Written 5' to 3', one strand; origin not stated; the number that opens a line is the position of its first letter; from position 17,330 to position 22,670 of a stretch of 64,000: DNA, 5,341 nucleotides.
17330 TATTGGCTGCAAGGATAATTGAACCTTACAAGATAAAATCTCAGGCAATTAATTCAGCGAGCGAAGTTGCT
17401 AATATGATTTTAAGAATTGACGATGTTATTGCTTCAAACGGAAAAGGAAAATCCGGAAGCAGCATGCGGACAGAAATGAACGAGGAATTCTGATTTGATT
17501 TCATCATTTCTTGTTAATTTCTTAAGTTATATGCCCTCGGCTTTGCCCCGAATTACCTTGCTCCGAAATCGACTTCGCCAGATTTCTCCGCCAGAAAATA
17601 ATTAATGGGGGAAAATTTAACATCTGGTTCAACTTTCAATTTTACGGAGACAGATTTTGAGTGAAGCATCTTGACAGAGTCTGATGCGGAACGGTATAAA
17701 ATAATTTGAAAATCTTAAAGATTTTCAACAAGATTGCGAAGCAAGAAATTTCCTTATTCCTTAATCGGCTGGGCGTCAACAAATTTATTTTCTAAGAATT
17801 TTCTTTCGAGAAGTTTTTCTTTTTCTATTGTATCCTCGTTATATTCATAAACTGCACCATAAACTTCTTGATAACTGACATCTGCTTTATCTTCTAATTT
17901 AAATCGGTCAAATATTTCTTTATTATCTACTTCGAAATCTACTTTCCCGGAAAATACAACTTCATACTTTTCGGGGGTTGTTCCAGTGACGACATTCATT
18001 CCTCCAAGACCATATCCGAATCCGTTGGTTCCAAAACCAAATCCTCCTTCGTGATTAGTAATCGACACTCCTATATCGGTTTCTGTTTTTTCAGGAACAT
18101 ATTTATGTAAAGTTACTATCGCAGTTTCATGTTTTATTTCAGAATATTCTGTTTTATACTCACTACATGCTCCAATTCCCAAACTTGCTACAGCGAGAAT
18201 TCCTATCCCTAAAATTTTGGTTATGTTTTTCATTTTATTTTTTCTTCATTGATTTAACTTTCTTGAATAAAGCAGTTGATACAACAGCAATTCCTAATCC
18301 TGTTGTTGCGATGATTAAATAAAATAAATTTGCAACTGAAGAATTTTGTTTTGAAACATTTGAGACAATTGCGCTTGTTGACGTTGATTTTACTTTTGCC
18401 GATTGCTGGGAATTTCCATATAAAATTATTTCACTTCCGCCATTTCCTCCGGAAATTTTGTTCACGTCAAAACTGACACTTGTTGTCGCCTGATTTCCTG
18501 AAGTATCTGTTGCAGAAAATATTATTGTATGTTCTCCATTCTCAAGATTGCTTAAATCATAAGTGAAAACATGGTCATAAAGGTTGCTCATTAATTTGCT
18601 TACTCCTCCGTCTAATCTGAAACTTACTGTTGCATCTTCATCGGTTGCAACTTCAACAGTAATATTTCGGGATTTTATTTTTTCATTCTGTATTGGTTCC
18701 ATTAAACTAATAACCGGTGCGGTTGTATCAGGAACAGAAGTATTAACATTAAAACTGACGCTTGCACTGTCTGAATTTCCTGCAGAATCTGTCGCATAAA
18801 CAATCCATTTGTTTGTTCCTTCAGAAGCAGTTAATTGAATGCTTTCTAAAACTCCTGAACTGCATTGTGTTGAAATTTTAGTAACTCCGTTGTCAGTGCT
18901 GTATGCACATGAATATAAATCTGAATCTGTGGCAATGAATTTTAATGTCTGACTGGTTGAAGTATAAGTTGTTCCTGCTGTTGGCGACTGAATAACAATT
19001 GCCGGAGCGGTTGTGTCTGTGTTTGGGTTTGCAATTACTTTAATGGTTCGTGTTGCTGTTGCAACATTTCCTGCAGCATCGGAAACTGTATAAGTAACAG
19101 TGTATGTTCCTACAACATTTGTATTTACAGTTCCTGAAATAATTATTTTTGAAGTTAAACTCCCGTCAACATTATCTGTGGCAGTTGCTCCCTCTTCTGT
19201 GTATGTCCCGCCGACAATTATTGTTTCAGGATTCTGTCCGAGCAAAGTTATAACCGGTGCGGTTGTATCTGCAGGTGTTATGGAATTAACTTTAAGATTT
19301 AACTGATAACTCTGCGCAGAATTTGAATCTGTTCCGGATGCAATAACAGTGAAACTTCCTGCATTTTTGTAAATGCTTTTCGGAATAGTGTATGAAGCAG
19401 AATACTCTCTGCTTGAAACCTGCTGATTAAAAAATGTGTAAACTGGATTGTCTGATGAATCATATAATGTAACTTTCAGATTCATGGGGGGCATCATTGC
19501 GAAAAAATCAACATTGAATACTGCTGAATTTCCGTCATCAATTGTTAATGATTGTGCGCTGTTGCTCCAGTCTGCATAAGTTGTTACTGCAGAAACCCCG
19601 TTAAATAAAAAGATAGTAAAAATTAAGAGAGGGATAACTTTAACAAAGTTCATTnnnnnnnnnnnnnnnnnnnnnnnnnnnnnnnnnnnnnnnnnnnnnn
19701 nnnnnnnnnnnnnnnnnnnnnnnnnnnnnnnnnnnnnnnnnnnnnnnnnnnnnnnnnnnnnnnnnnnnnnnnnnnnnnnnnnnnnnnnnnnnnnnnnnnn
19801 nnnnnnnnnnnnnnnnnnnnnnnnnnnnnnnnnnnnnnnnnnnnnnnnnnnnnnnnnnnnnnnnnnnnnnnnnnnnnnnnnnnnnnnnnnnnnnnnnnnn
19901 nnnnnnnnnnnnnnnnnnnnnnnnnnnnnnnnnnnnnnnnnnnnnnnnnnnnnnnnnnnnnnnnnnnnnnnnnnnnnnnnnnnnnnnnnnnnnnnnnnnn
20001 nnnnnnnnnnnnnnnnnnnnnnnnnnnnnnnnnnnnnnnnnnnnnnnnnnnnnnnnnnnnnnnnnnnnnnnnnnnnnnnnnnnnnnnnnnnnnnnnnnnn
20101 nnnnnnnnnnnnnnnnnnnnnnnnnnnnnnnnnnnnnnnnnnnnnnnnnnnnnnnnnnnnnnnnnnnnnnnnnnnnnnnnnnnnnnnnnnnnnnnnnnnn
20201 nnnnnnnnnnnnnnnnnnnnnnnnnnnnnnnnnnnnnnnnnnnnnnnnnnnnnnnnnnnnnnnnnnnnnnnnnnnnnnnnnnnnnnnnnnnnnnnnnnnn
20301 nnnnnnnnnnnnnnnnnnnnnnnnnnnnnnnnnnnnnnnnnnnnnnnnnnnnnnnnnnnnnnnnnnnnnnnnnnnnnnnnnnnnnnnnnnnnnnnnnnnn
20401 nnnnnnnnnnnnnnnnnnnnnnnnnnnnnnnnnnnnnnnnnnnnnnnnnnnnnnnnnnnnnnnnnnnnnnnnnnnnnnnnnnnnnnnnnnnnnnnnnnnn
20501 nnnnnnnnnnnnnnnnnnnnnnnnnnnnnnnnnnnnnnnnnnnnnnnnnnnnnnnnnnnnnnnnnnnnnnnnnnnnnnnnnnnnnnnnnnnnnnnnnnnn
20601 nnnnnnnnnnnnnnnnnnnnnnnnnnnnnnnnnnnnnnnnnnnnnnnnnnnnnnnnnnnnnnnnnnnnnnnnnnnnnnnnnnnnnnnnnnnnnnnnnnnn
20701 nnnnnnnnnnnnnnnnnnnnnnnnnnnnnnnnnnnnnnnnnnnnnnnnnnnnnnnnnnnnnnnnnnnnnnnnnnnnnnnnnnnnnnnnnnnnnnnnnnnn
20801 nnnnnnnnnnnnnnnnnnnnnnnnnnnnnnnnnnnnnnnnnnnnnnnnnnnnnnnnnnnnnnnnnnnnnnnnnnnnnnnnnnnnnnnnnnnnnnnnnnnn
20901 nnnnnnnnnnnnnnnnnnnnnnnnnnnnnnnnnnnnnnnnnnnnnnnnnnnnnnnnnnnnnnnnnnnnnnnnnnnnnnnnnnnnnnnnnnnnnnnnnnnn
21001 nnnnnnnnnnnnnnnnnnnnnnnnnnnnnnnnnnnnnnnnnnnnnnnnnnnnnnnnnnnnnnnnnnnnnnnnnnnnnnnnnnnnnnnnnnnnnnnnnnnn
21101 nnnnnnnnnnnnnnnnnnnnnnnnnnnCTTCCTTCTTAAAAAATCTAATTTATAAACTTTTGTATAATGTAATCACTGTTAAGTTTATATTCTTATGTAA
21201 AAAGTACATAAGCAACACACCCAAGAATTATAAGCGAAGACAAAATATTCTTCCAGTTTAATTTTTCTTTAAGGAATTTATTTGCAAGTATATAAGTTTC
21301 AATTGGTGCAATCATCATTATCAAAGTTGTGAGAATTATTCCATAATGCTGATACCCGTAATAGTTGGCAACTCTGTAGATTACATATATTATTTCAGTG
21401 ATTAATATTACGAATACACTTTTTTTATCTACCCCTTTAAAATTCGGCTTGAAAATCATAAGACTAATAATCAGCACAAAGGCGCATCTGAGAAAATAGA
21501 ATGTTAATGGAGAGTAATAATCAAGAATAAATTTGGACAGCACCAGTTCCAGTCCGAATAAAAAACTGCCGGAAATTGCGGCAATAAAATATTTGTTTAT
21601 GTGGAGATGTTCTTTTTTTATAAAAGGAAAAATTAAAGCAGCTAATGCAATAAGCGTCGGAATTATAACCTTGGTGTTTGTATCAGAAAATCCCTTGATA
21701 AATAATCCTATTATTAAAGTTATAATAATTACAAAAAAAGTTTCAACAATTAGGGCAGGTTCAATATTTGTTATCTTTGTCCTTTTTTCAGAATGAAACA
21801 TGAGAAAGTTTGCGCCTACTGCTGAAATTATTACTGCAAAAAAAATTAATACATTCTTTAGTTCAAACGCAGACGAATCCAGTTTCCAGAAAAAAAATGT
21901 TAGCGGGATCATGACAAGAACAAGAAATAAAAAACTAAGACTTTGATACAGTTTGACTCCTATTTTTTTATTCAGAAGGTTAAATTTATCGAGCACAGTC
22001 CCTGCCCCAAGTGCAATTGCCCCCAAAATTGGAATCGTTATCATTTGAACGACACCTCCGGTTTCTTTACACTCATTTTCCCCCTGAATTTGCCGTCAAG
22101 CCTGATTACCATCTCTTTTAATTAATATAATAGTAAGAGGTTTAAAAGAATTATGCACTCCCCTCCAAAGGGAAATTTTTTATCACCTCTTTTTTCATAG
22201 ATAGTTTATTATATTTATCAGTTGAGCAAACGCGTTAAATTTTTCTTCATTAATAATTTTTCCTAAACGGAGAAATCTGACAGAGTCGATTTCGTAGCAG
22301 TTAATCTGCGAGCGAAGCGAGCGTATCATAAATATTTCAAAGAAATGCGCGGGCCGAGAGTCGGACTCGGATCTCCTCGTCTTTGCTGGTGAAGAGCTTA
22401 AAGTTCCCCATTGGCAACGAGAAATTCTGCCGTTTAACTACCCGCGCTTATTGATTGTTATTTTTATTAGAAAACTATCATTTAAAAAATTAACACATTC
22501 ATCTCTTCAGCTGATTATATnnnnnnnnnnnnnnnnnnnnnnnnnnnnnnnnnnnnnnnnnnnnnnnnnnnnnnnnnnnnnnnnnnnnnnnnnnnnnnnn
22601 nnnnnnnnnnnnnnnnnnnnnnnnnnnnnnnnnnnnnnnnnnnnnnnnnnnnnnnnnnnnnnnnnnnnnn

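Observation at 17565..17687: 22-nt hairpin family with covarying stems, placed 53-102 nt downstream of gene 3' ends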

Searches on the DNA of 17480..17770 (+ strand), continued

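Call 86: search_with_rna_model(model_id=R1, sources=[window, L011, L012, L013, L018, L019, L020, L022, L025, L026, L027, L029, L032, L033, L034, L036, L041, L042, L043, L045, L047, L049, L056, L063, L065, L067, L068, L069, L070, L071, L074, L075, L076, L077, L078, L084, L088, L091, L092, L094, L096, L097, L099, L101, L102, L104, L106, L108, L114, L115, L118, L122, L124, L128, L129, L131, L132, L138, L139, L142, L143, L144, L147, L148, L149, L150], max_evalue=0.0001, make_alignment=true)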
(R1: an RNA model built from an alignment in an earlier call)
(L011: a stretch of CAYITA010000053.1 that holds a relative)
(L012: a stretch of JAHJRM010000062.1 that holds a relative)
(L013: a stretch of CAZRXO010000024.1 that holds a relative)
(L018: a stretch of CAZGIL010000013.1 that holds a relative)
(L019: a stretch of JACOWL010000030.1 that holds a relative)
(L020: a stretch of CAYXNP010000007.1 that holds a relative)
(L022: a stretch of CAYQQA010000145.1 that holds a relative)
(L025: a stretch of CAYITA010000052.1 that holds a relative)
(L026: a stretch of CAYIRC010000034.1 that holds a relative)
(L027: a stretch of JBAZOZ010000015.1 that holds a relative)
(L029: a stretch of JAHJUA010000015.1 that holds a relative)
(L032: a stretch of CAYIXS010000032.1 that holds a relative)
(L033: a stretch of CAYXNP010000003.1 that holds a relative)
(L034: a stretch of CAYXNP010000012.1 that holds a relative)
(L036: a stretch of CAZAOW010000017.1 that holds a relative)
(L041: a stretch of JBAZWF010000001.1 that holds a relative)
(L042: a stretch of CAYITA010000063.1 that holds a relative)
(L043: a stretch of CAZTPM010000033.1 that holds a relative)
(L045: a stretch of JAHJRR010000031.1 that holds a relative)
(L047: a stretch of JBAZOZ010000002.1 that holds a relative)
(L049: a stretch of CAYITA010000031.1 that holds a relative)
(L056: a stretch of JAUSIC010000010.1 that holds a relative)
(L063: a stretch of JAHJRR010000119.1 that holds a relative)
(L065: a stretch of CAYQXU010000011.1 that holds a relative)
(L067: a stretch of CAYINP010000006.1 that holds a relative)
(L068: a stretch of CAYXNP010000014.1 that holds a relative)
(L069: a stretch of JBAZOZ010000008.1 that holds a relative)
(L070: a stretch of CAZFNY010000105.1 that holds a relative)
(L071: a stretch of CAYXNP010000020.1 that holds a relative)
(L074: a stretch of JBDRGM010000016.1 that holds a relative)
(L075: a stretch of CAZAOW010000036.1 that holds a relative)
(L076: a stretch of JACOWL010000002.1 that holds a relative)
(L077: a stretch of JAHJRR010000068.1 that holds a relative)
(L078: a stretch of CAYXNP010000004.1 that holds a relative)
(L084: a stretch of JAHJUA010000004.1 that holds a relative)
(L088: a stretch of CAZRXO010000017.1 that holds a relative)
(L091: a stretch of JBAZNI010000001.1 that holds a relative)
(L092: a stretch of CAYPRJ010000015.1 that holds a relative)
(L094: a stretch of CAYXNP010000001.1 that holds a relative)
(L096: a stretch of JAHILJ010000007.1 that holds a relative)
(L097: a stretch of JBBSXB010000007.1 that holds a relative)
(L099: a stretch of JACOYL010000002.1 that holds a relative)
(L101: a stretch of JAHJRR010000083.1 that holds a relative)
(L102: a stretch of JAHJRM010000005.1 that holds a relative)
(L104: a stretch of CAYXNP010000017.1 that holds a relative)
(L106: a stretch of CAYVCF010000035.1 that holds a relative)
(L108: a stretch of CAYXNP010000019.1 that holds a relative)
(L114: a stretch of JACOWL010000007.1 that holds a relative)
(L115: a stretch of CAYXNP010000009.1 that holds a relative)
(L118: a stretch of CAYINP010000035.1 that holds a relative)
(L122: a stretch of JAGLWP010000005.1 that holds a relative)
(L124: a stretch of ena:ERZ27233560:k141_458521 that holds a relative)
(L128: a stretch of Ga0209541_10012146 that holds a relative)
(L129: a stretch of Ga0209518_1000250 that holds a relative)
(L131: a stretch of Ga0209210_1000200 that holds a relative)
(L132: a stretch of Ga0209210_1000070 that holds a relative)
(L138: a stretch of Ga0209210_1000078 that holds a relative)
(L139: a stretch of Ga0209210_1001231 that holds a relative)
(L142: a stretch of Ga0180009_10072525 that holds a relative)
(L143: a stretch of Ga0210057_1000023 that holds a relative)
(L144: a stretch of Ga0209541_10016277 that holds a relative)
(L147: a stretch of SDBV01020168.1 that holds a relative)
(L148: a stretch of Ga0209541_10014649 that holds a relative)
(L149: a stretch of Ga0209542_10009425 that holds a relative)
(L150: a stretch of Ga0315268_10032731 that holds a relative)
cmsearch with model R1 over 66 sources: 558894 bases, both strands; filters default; matches with E-value up to 0.0001: 119.
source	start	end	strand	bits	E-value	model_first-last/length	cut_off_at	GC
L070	982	1027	+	60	2.3e-16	1-46/46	no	0.3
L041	1550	1595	+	58.3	8.9e-16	1-46/46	no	0.24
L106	2877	2922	-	57.4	1.8e-15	1-46/46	no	0.3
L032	1019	1064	-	57.4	1.8e-15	1-46/46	no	0.28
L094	637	682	-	57.3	2e-15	1-46/46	no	0.33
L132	8465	8510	+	57.3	2e-15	1-46/46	no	0.33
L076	5799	5844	-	56.8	2.8e-15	1-46/46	no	0.37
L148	10958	11003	-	55.5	8.1e-15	1-46/46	no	0.28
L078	1445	1490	-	55.3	9.8e-15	1-46/46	no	0.28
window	22260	22305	-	55.1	1.1e-14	1-46/46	no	0.39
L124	16675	16720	-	55.1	1.1e-14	1-46/46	no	0.39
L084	1640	1685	-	54.8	1.4e-14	1-46/46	no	0.3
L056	505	550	+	54.8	1.4e-14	1-46/46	no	0.39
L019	4799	4844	+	54.8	1.4e-14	1-46/46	no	0.39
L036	755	800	-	54.8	1.5e-14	1-46/46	no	0.37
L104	1078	1123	+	54.5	1.8e-14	1-46/46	no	0.33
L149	2955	3000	+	54.5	1.9e-14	1-46/46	no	0.35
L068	3802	3847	-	54.3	2.2e-14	1-46/46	no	0.3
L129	11049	11094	+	53.5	4e-14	1-46/46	no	0.33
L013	5243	5288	-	53.4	4.2e-14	1-46/46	no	0.39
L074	169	214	+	53.4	4.3e-14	1-46/46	no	0.35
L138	5940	5985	-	53.4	4.5e-14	1-46/46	no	0.33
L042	859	904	+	53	5.9e-14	1-46/46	no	0.41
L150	4728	4773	+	52.6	8e-14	1-46/46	no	0.33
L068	2929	2974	-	52.5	8.9e-14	1-46/46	no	0.43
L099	3680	3725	+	52.3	1e-13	1-46/46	no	0.35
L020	1810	1855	+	51.9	1.4e-13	1-46/46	no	0.39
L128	12132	12177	-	51.9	1.4e-13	1-46/46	no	0.39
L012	1650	1695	+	51.9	1.5e-13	1-46/46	no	0.28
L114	319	364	+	50.8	3.5e-13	1-46/46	no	0.43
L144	4187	4232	+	50.7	3.8e-13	1-46/46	no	0.33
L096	2214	2259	+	50.7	3.9e-13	1-46/46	no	0.22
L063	4265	4310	+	50.5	4.4e-13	1-46/46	no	0.41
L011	1069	1114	-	50.5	4.5e-13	1-46/46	no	0.35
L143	7172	7217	+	50.1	6.2e-13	1-46/46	no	0.35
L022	1047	1092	+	49.8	7.5e-13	1-46/46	no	0.39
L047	4178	4223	+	49.8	7.7e-13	1-46/46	no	0.39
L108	6375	6420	+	49.8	8e-13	1-46/46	no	0.33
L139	6184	6229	+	49.8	8e-13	1-46/46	no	0.33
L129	11095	11140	-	49.7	8e-13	1-46/46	no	0.35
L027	7062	7107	-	49.7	8e-13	1-46/46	no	0.3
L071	4633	4678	-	49.3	1.2e-12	1-46/46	no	0.41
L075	2914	2959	+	49.2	1.3e-12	1-46/46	no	0.39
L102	235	280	+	49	1.4e-12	1-46/46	no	0.39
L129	7406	7451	+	48.9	1.6e-12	1-46/46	no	0.37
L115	6506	6551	-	48.9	1.6e-12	1-46/46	no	0.35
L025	3611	3656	+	48.8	1.7e-12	1-46/46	no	0.33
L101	6084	6129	-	48.7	1.9e-12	1-46/46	no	0.33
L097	2219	2264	-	48.6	2e-12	1-46/46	no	0.3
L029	2992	3037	-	48.6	2.1e-12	1-46/46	no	0.37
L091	2395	2440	-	48.5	2.1e-12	1-46/46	no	0.26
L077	138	183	-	48.4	2.3e-12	1-46/46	no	0.3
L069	1333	1378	+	48.4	2.4e-12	1-46/46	no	0.28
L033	5372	5417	+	48.4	2.4e-12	1-46/46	no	0.37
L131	13439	13484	+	48.4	2.4e-12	1-46/46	no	0.37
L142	1246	1291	+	48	3.2e-12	1-46/46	no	0.28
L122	346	391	+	47.4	5.2e-12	1-46/46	no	0.24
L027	793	838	-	46.7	8.7e-12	1-46/46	no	0.35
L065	7584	7629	-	46.5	1.1e-11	1-46/46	no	0.43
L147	1179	1224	-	46.4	1.1e-11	1-46/46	no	0.35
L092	6225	6270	+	46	1.6e-11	1-46/46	no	0.35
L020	1379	1424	+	45.7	2e-11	1-46/46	no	0.37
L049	2560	2605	-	45.2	3e-11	1-46/46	no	0.35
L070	442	487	+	44.9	3.9e-11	1-46/46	no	0.39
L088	1724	1769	-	44.8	4e-11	1-46/46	no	0.33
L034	7835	7880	+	44.5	5.4e-11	1-46/46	no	0.37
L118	1043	1088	-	44.4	5.7e-11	1-46/46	no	0.33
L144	4307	4352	-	44.1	7.4e-11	1-46/46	no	0.39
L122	392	437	-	43.6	1.1e-10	1-46/46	no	0.24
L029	2947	2992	+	43.3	1.4e-10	1-46/46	no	0.33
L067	5549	5594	-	43.2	1.5e-10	1-46/46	no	0.37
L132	905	951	-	42.6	2.3e-10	1-46/46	no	0.49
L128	8356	8401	+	42.3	3e-10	1-46/46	no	0.39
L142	1312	1357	-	41.4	6e-10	1-46/46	no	0.33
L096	2259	2304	-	41.4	6.4e-10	1-46/46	no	0.33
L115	7049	7094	+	40.8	1e-09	1-46/46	no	0.41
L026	3275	3320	-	40.8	1e-09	1-46/46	no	0.3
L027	6843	6888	-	40.3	1.4e-09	1-46/46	no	0.41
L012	1697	1742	-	38.3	7.1e-09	1-46/46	no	0.37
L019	2313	2359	+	38.3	7.5e-09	1-46/46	no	0.4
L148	10825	10870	+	37.4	1.5e-08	1-46/46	no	0.43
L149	3040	3085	-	37.4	1.5e-08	1-46/46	no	0.41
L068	2809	2854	+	36.7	2.6e-08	1-46/46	no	0.39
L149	7414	7459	+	36.5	3e-08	1-46/46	no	0.5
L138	13193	13238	-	36.3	3.6e-08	1-46/46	no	0.41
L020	1444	1489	-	36.1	4.2e-08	1-46/46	no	0.39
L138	13111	13157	+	35.8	5.4e-08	1-46/46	no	0.49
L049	3117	3162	-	35.6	6.2e-08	1-46/46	no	0.39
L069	7560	7605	+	35.4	7.3e-08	1-46/46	no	0.39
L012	3351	3396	-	35.4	7.3e-08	1-46/46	no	0.37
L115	6002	6047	-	34.7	1.3e-07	1-46/46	no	0.43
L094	552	597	+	34.5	1.4e-07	1-46/46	no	0.43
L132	8550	8595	-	34.5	1.4e-07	1-46/46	no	0.43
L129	9828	9873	-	34.3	1.7e-07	1-46/46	no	0.41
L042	397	442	-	34.2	1.9e-07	1-46/46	no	0.3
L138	4552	4598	+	34.1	2e-07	1-46/46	no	0.49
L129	1471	1516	+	34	2.1e-07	1-46/46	no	0.43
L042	331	376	+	33.5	3.2e-07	1-46/46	no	0.41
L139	13385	13430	-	32.3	8.7e-07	1-46/46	no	0.43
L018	6965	7010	-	31.9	1.1e-06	1-46/46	no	0.33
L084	1594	1639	+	31.8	1.3e-06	1-46/46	no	0.39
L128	1818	1864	+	31.7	1.3e-06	1-46/46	no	0.45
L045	6277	6324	-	31.6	1.5e-06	1-46/46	no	0.4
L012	3305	3350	+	31.1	2.2e-06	1-46/46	no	0.3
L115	7134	7178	-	30.6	3.2e-06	1-46/46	no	0.47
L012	3882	3927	-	30.5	3.7e-06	1-46/46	no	0.41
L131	4638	4683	-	29.4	8.8e-06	1-46/46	no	0.37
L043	5956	5977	+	28.7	1.5e-05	13-34/46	no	0.27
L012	3836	3881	+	27.3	4.4e-05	1-46/46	no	0.33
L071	5157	5204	+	26.5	8.7e-05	1-46/46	no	0.4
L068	3754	3801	+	26.3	9.9e-05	1-46/46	no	0.29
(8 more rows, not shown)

Alignment A7: 119 matches aligned to the model, 62 columns, each read 5' to 3' on its own strand. Consensus structure (alignment columns), stored with it:
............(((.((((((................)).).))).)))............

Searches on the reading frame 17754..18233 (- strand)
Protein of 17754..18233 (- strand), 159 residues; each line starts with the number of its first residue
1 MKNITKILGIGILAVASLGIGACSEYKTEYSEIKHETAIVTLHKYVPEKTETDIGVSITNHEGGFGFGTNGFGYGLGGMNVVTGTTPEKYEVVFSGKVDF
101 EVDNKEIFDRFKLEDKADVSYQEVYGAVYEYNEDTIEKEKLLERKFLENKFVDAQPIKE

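Call 12: find_encoding_contigs(protein=window:17754-18233:-, flank=10000, max_places=10)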
Protein window:17754-18233:- (159 aa): 11 contigs read that carry it; 6 places shown.
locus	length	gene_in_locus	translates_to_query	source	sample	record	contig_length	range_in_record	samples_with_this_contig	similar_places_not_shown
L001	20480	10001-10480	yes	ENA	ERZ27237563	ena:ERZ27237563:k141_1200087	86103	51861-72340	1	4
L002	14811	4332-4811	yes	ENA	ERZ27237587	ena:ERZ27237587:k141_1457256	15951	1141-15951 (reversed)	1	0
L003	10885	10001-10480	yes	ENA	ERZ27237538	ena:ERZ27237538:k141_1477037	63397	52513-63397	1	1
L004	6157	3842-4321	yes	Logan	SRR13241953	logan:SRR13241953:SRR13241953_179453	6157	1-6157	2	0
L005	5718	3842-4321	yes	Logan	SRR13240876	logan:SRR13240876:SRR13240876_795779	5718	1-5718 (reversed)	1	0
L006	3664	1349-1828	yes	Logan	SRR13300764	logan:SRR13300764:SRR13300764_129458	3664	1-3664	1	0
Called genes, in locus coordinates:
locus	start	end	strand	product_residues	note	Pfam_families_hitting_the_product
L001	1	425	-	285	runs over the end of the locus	-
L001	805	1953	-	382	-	PF01555:N6_N4_Mtase, PF01170:UPF0020, PF13847:Methyltransf_31 (weak)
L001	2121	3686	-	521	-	PF01909:NTP_transf_2 (weak)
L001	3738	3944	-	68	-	-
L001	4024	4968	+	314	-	PF01699:Na_Ca_ex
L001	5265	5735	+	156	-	PF09900:DUF2127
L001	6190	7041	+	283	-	PF00892:EamA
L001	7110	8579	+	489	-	-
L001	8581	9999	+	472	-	PF00801:PKD (faint), PF19077:Big_13 (faint), PF02494:HYR (faint), PF09136:Glucodextran_B (faint), PF16403:Bact_surface_Ig-like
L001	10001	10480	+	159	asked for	-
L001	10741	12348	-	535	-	PF00118:Cpn60_TCP1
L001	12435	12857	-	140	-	-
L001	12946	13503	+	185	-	PF00571:CBS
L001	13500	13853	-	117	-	-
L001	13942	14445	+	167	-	-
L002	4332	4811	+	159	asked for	-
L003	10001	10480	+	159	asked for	-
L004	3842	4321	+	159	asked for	-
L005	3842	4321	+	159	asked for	-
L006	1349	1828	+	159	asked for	-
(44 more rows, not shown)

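Call 13: search_protein_families(library=pfam, proteins=[window:17754-18233:-])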
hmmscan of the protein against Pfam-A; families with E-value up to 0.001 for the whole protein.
window:17754-18233:- (159 aa): 0 families

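Call 64: search_protein_families(library=ncbifam, proteins=[window:17754-18233:-], max_evalue=0.01)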
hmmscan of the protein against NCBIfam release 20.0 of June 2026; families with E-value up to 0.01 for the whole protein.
window:17754-18233:- (159 aa): 0 families

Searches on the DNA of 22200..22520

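Call 65: search_rna_families(source=window, start=22200, end=22520, threshold=evalue, max_evalue=1)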
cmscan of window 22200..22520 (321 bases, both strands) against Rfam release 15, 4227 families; matches with E-value up to 1: 1.
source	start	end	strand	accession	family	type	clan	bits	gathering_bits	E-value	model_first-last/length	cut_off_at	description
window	22346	22447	-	RF00005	tRNA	Gene; tRNA;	CL00001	41.4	29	1.2e-07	1-71/71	no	tRNA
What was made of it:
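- Checked: The intron-containing tRNA-Gly is real: 22346-22447(-), 41.4 bits (call 65).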
